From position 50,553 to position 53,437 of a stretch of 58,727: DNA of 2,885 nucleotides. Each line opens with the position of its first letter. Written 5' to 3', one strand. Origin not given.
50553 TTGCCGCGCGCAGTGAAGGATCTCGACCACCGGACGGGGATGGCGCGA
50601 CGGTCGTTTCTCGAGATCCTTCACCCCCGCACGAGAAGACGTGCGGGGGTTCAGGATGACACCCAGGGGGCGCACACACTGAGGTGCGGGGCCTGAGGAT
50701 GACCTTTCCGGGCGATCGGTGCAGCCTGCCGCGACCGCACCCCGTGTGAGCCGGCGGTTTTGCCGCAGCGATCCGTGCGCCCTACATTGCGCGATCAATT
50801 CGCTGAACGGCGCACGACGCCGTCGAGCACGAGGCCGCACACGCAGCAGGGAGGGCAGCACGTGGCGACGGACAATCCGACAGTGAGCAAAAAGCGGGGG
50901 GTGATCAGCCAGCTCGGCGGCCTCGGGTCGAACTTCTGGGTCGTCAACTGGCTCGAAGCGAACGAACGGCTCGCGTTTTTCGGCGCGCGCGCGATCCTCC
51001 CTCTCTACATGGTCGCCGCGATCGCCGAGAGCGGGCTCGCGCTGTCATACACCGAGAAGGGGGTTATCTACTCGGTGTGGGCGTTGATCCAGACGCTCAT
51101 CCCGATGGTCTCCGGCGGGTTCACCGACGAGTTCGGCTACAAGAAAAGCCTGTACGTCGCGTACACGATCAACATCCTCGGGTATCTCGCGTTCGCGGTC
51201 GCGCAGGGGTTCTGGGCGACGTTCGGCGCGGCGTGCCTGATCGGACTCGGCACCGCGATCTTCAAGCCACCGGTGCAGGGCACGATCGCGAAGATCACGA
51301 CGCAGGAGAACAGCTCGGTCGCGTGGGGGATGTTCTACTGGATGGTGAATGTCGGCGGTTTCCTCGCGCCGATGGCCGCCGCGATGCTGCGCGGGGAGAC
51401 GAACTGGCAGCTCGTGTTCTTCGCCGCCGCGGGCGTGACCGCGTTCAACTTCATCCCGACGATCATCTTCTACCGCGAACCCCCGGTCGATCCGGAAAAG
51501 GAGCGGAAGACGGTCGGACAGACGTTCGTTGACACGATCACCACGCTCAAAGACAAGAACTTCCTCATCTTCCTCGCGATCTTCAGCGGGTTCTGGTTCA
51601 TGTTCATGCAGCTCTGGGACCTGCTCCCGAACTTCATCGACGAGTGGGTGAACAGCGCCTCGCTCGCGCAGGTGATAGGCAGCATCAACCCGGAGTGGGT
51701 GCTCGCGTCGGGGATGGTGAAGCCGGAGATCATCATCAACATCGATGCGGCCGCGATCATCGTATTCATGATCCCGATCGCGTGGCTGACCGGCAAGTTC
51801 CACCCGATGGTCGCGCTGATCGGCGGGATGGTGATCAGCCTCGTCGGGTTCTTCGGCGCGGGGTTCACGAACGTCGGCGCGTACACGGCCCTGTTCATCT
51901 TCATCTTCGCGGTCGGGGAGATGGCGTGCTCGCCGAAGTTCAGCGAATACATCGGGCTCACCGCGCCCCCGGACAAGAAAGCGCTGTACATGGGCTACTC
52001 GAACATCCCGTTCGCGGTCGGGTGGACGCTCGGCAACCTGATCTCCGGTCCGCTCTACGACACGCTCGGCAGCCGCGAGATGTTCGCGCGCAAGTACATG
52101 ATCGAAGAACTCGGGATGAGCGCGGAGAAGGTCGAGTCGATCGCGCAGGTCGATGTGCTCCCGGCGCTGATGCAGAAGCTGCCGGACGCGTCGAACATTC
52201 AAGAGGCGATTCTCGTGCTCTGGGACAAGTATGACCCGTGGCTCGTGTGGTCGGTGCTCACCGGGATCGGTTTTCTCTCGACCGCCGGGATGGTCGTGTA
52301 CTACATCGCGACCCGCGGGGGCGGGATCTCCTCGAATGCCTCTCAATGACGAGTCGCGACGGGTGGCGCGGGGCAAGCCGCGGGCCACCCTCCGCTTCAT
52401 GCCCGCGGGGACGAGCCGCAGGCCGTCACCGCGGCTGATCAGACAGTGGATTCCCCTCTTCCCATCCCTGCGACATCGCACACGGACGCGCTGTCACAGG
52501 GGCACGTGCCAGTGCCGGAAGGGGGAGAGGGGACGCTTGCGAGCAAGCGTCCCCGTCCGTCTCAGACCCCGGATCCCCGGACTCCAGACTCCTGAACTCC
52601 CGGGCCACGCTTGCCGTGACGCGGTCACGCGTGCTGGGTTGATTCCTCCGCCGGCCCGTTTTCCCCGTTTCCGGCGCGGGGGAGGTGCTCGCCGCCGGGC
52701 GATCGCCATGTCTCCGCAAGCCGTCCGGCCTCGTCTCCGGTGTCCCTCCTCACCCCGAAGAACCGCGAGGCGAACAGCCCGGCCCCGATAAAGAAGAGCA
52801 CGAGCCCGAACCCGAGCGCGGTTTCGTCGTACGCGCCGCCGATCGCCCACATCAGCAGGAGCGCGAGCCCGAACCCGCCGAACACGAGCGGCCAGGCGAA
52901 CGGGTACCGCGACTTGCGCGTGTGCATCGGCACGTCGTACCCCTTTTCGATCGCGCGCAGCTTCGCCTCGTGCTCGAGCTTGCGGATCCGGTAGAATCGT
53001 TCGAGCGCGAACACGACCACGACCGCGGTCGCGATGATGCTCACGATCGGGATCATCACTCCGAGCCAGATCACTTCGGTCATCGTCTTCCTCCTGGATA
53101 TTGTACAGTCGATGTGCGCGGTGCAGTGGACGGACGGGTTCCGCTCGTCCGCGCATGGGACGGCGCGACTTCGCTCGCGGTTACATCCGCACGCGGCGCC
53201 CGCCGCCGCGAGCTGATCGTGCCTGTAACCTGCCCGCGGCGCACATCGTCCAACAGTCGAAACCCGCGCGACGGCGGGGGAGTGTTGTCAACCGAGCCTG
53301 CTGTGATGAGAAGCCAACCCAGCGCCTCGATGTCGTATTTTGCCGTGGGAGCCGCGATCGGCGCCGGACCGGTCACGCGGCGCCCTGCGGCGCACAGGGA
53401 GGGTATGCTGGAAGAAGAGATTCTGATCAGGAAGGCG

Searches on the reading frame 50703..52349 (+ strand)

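Call 88: search_protein_families(library=pfam, proteins=[window:50703-52349:+])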
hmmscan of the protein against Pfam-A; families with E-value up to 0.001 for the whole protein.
window:50703-52349:+ (548 aa): 2 families
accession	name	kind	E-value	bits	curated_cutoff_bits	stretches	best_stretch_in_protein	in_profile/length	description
PF07690.21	MFS_1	-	1.1e-29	103.9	33.4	2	94-311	10-228/347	Major Facilitator Superfamily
PF00854.27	PTR2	-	7e-10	38.8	27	1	170-272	32-140/392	POT family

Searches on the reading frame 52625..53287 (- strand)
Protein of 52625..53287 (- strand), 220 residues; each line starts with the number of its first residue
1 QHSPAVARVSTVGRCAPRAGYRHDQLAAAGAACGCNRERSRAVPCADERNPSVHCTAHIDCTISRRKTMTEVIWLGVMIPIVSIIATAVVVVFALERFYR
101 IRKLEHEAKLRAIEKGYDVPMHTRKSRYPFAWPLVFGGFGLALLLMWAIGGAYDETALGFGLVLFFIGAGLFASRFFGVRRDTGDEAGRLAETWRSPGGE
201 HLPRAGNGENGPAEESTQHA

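Call 88: search_protein_families(library=pfam, proteins=[window:52625-53287:-])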
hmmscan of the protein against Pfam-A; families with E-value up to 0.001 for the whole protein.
window:52625-53287:- (220 aa): 1 family
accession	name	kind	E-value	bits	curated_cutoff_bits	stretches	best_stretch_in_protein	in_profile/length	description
PF19762.4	DUF6249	-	6.4e-08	32.9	33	1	81-175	1-100/104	Domain of unknown function (DUF6249)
